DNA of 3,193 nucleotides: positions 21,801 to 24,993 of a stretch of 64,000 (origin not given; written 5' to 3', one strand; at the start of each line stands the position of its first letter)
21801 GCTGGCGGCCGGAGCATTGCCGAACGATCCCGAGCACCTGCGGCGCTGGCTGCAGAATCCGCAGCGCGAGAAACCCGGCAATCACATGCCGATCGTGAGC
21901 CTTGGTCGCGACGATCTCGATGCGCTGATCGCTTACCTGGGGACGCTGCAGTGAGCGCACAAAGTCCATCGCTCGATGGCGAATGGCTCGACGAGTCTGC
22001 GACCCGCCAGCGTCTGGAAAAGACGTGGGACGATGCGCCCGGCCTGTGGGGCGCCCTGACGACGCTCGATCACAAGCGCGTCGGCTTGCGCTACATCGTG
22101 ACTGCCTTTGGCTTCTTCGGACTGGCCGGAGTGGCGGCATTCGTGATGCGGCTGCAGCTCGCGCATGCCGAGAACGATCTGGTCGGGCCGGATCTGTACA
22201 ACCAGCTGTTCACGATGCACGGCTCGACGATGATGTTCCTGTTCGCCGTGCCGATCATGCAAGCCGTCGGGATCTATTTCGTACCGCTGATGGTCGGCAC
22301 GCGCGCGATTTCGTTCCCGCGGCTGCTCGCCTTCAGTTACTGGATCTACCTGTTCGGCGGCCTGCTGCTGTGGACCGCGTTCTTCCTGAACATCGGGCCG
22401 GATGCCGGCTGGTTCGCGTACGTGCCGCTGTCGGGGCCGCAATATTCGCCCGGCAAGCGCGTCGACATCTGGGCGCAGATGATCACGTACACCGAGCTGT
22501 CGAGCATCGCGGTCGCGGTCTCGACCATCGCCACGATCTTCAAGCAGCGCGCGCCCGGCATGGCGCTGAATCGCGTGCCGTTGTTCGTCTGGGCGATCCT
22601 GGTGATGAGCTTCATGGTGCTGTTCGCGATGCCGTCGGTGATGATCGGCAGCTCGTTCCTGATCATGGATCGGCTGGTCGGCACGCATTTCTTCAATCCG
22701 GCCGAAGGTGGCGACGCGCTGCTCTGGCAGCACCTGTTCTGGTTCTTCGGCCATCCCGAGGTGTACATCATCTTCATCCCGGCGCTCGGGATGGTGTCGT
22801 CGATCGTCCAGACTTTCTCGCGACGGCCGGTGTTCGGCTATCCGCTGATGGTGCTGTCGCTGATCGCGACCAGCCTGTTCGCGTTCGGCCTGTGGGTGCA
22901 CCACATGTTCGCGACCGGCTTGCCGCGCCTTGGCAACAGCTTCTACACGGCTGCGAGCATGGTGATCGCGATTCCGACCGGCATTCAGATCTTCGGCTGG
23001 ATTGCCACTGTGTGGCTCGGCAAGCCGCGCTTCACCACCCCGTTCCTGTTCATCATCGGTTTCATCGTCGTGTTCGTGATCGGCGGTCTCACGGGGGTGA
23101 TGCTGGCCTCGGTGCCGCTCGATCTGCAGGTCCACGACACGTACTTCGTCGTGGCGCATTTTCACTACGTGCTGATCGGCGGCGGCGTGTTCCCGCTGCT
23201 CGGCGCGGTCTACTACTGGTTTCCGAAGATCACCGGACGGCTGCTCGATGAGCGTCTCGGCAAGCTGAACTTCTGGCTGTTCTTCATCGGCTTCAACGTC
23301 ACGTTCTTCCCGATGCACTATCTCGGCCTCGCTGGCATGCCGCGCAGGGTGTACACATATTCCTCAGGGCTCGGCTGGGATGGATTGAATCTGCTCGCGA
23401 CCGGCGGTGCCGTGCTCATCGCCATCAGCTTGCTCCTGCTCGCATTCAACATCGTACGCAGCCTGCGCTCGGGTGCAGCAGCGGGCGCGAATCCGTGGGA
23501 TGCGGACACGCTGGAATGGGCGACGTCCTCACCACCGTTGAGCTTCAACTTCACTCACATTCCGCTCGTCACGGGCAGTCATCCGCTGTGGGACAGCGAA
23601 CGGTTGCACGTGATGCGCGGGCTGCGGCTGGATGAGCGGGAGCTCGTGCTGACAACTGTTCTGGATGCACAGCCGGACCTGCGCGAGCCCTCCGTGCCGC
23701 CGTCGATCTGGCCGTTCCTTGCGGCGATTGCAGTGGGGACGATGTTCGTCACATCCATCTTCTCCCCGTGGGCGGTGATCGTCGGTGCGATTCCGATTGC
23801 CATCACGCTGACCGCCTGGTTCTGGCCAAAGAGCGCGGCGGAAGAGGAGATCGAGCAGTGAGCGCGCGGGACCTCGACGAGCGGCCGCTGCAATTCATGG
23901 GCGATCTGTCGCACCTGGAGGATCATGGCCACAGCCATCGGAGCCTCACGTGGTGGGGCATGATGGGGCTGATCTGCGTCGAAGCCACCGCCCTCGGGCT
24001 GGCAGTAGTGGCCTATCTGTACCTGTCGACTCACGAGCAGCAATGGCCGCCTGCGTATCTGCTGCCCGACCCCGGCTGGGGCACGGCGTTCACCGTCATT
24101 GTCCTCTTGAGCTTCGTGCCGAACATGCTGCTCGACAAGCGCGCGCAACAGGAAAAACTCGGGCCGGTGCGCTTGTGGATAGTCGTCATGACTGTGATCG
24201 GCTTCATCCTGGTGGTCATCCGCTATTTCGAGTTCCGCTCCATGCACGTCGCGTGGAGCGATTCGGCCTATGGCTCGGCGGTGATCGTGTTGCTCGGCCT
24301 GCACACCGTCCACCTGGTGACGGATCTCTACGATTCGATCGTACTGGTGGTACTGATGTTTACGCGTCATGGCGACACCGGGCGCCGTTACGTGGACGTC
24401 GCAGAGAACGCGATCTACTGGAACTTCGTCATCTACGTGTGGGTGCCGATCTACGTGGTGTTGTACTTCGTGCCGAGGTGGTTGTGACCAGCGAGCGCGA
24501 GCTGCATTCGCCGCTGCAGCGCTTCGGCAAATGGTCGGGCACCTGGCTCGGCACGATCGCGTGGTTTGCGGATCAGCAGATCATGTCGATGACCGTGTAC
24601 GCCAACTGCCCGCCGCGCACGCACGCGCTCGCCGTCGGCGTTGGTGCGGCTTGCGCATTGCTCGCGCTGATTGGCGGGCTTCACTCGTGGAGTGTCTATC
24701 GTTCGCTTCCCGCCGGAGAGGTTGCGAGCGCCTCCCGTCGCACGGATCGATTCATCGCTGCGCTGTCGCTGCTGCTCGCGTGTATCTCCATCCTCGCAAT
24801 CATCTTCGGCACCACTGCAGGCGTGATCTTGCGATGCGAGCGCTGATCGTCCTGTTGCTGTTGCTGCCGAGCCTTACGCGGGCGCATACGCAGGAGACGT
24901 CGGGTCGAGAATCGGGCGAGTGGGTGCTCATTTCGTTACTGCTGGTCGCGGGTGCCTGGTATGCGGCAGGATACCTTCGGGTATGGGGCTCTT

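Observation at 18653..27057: Complete caa3-type terminal oxidase embedded between xoxF and xoxJ in one overlapped operon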

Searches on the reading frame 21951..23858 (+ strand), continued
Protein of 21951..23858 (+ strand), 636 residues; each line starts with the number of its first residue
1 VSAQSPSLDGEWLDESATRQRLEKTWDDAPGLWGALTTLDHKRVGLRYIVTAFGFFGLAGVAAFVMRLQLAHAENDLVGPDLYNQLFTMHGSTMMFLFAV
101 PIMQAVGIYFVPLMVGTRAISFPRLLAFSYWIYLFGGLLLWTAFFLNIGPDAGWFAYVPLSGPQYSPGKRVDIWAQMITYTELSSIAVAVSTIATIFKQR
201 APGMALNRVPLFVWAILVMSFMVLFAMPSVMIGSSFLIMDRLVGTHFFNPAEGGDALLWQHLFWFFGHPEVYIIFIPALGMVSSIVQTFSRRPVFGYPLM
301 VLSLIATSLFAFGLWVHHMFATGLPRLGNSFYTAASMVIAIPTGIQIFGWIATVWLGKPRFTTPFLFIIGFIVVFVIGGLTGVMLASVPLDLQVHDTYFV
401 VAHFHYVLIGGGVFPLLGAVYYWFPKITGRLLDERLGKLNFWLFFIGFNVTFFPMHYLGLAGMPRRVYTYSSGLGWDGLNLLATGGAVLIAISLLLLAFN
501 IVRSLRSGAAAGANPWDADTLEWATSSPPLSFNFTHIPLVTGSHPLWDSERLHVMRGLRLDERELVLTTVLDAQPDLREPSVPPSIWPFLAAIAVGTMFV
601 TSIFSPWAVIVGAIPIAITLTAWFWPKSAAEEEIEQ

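Call 70: get_annotated_region(hit=H50, flank=8000)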
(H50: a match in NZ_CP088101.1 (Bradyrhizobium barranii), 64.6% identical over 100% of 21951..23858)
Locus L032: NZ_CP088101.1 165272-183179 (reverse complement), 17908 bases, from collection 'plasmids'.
description: Bradyrhizobium barranii strain CC829 plasmid pCC829_1, complete sequence
organism: Bradyrhizobium barranii (NCBI taxid 2992140)
taxonomy: Bacteria; Pseudomonadota; Alphaproteobacteria; Hyphomicrobiales; Nitrobacteraceae; Bradyrhizobium; Bradyrhizobium barranii
host: -; source: cell culture; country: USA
typing (MOB-suite, as given by PLSDB): conjugative; replicon rep_cluster_506; relaxase MOBP,MOBP,MOBP; mating-pair formation MPF_T
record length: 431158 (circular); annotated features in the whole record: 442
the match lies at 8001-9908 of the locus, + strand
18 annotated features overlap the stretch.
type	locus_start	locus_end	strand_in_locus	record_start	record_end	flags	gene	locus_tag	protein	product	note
CDS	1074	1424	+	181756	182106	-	-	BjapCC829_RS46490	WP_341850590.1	hypothetical protein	-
CDS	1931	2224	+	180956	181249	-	-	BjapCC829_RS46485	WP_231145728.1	hypothetical protein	-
CDS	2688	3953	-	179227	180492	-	-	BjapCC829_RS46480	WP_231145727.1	hypothetical protein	-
CDS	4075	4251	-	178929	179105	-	-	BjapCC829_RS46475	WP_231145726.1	DUF2934 domain-containing protein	-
CDS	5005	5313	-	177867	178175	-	-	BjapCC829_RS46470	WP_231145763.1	low affinity iron permease family protein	GO:0055085 - transmembrane transport [Evidence IEA]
CDS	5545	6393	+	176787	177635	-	fdhD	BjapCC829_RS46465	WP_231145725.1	formate dehydrogenase accessory sulfurtransferase FdhD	GO:0009061 - anaerobic respiration [Evidence IEA]; GO:0015942 - formate metabolic process [Evidence IEA]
CDS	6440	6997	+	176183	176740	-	-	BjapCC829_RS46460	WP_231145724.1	c-type cytochrome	-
CDS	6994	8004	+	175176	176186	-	coxB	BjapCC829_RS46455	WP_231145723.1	cytochrome c oxidase subunit II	-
CDS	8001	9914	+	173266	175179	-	ctaD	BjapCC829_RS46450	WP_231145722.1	cytochrome c oxidase subunit I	-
CDS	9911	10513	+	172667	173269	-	-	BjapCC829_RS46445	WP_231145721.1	cytochrome c oxidase subunit 3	-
CDS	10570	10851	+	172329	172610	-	-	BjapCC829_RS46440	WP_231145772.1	hypothetical protein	-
CDS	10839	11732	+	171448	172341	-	-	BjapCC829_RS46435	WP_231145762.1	cytochrome c oxidase assembly protein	-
CDS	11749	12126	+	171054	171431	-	-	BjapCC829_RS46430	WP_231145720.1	cytochrome c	-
CDS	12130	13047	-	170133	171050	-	-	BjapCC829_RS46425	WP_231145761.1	cytochrome c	-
CDS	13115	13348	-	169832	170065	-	-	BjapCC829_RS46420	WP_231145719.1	hypothetical protein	-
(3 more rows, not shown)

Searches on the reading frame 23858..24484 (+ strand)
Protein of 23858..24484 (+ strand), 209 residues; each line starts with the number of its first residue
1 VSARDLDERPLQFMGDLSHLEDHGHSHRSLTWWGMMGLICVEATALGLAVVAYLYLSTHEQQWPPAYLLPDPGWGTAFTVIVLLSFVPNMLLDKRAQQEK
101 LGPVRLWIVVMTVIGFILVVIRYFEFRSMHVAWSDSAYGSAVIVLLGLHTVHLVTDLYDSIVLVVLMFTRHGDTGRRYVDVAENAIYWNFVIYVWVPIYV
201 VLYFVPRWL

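Call 4: search_protein_families(library=pfam, proteins=[window:23858-24484:+])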
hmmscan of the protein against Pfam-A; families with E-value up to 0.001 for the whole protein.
window:23858-24484:+ (209 aa): 1 family
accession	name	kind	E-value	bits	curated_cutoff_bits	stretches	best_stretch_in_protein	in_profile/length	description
PF00510.24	COX3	-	1.1e-06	29.2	23.8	1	109-204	161-255/258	Cytochrome c oxidase subunit III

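Call 5: search_protein_families(library=ncbifam, proteins=[window:23858-24484:+])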
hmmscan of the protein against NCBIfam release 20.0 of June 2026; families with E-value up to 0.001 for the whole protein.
window:23858-24484:+ (209 aa): 4 families
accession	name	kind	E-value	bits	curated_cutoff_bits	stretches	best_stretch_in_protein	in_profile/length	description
NF050119.1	aa3_CtaE_Actin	exception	5.4e-13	49.6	190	1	54-205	35-189/190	aa3-type cytochrome oxidase subunit III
TIGR02842.1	CyoC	equivalog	2.5e-11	44.2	223.75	1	75-205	45-177/180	cytochrome o ubiquinol oxidase subunit III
TIGR02897.1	QoxC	equivalog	4.2e-09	36.8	239.9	1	82-205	62-187/190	cytochrome aa3 quinol oxidase subunit III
NF007944.0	PRK10663.1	equivalog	2.8e-06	27.2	340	1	83-205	77-201/204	cytochrome o ubiquinol oxidase subunit III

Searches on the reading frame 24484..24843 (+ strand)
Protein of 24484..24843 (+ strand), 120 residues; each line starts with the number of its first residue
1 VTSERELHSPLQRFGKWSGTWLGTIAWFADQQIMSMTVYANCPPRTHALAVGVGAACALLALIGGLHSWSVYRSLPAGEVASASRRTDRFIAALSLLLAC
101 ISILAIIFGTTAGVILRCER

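Call 4: search_protein_families(library=pfam, proteins=[window:24484-24843:+])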
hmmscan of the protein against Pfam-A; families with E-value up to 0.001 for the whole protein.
window:24484-24843:+ (120 aa): 0 families

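Call 5: search_protein_families(library=ncbifam, proteins=[window:24484-24843:+])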
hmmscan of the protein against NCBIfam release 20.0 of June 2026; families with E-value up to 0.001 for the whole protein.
window:24484-24843:+ (120 aa): 0 families

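Call 27: find_homologous_proteins(query=window:24484-24843:+, max_evalue=0.001)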
Query window:24484-24843:+ (120 aa): 84 proteins with E <= 0.001 among 142 candidates.
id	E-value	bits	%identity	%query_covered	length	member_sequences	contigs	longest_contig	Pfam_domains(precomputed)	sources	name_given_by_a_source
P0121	8.6e-73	260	100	100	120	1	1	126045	-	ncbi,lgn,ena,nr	ncbi:MAG TPA: hypothetical protein VJT80_05260 [Steroidobacteraceae bacterium]|nr:hypothetical prote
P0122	1.9e-64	233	87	100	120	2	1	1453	-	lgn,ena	-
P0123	4.3e-64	232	87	100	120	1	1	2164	-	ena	-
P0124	2.8e-63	229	86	100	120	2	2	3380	-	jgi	jgi:hypothetical protein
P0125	2.3e-62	227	86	100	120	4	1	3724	-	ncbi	-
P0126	2.4e-62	226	85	100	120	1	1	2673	-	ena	-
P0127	2.7e-62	226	85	100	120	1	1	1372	-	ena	-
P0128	4.1e-61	223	88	100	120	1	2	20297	-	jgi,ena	jgi:hypothetical protein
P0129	4.5e-61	222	85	100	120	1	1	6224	-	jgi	jgi:hypothetical protein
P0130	4.7e-61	222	84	100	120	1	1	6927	-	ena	-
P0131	1.5e-60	221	84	100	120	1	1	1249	-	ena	-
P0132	1.2e-59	218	83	100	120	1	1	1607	-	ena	-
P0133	1.5e-59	217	81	100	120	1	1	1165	-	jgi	jgi:hypothetical protein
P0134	1.5e-59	217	81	99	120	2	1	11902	-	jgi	jgi:hypothetical protein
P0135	1.6e-59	217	80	100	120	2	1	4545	-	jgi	-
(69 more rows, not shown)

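Call 53: predict_structure(alignment_id=A2)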
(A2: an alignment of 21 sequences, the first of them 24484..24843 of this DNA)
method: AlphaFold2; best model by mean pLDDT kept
length: 120 residues; sequences in the alignment: 21
mean_pLDDT: 83.3   pTM: 0.69
mean pLDDT of the five models: 83.3, 79.9, 77.9, 74.8, 70.6
residues with pLDDT >= 90: 37; 70-90: 67; 50-70: 12; < 50: 4
segments of 3 or more residues with pLDDT < 50: 1-4
pLDDT, mean of each block of 10 residues (from residue 1): 52 79 91 88 85 92 90 78 82 90 90 83
secondary structure, 60 per line:
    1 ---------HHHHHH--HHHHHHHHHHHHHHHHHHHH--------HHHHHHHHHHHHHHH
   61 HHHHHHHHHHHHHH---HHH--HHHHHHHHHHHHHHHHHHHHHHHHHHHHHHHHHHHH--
elements in order: H10-15 H18-37 H46-74 H83-118

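Call 59: fold_search(model_id=the predicted structure, library=pdb)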
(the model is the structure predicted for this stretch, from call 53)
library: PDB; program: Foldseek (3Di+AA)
matches with E <= 10: 131; with E <= 0.001: 0
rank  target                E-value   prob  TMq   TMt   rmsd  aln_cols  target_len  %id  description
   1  1yo7_A                7.0e-01  0.60  0.42  0.42  17.0       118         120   12  Re-engineering topology of the homodimeric ROP protein into a single-chain 4-helix bundle (released 2005-02-15)
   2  1x8z_A                7.7e-01  0.15  0.25  0.21  19.5       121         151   14  Crystal structure of a pectin methylesterase inhibitor from Arabidopsis thaliana (released 2004-12-28)
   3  6xxv_F                1.1e+00  0.72  0.48  0.55   5.2       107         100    7  Crystal Structure of a computationally designed Immunogen S2_1.2 in complex with its elicited antibody C57 (released 2020-04-22)
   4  5wp3_B                1.2e+00  0.38  0.38  0.42   6.9       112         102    8  Crystal Structure of EED in complex with EB22 (released 2017-09-13)
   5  8fih_B                1.2e+00  0.35  0.39  0.42   5.9       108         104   15  Multi-state design of two-state switchable hinge proteins (released 2023-08-16)
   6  8xyv_B                1.7e+00  0.84  0.57  0.68   4.0       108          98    8  De novo designed protein 0705-5 (released 2024-10-02)
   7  8yvu_B                1.8e+00  0.47  0.45  0.35  13.5       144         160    8  structure of Ige receptor (released 2024-11-06)
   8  2wu2_C                2.0e+00  0.14  0.30  0.30  10.4       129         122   12  Crystal structure of the E. coli succinate:quinone oxidoreductase (SQR) SdhC His84Met mutant (released 2010-08-25)
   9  1x90_A                2.0e+00  0.09  0.22  0.18  17.9       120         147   16  Crystal structure of mutant form B of a pectin methylesterase inhibitor from Arabidopsis (released 2004-12-28)
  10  9wyp_X                2.1e+00  0.15  0.34  0.30   9.0       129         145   12  The PSI-ACPI supercomplex from the cryptophyte Chroomonas placoidea (released 2026-01-07)
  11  9k7x_B                2.2e+00  0.15  0.29  0.38  16.9       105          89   12  Crystal structure of designed calcium-induced homotrimer C3-Ca1-DN*3-20 (released 2025-10-29)
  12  9bz8_A                2.2e+00  0.15  0.36  0.16  18.8       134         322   11  Pannexin 1 containing C-terminal activating domain (released 2024-12-04)
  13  3kav_A                2.4e+00  0.16  0.29  0.34  16.0       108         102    9  Crystal Structure of THE MUTANT (L80M) PA2107 PROTEIN from Pseudomonas aeruginosa, Northeast Structural Genomics Conso (released 2009-10-27)
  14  8rz0_A                2.4e+00  0.15  0.32  0.34   7.2       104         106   12  Synthetic immunogen RH5-34EM bound to monoclonal antibody R5.016 (released 2024-07-17)
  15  6wbk_D                2.4e+00  0.10  0.31  0.14  20.8       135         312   10  Cryo-EM structure of human Pannexin 1 channel with deletion of N-terminal helix and C-terminal tail (released 2020-06-03)
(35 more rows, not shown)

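Call 60: search_protein_representatives(alignment_id=A2)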
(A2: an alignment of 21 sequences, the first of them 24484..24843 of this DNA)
Query: 21 sequences, 120 profile positions. Proteins with E-value up to 0.001 (for the whole library): 236; up to 1e-10: 39; up to 1e-30: 6. The best 150 are listed.
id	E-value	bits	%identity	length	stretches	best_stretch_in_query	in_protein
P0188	1.2e-48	180.6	-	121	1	1-120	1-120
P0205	1.7e-40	154.3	-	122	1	1-120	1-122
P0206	1.1e-35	138.8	-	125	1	1-120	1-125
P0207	2.0e-32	128.3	-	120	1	1-120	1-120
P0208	7.9e-32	126.3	-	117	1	4-120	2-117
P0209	3.4e-31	124.3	-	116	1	8-120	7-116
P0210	1.6e-30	122.1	-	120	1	1-120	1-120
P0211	3.9e-27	111.2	-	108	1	12-120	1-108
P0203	2.0e-24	102.5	-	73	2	2-52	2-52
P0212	8.3e-22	94.0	-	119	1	17-120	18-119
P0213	1.3e-21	93.3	-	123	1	3-120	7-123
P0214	3.1e-20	88.9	-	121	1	10-119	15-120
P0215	4.1e-20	88.5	-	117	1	10-120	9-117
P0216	5.1e-18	81.8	-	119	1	15-120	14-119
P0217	2.7e-16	76.2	-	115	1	9-119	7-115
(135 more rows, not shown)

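Call 62: find_related_loci(query=A2, collection=metagenome_contigs, flank=10000)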
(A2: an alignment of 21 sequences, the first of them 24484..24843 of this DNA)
Query A2 (120 aa) in metagenome_contigs; peptide patterns used: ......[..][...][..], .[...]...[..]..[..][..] (x = any residue, [..] = any of these).
150 stretches matched a pattern; 10 encode a relative of the query (tblastn E <= 1e-3); 10 distinct loci.
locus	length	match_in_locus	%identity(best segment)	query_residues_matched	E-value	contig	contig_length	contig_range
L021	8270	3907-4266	83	1-120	2e-66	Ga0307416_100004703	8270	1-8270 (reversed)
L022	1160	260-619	80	1-120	3e-66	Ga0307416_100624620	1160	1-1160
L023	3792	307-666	73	1-120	6e-58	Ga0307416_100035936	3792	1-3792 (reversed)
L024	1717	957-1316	73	1-120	8e-57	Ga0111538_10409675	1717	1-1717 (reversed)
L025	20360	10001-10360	73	1-120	4e-57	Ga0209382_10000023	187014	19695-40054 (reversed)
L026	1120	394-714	57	13-119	1e-38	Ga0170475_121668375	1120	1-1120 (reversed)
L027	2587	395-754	49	1-120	3e-36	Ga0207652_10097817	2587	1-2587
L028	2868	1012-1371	49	1-120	4e-36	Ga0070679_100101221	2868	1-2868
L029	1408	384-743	46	1-120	1e-28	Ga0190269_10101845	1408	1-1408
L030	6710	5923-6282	43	1-120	2e-26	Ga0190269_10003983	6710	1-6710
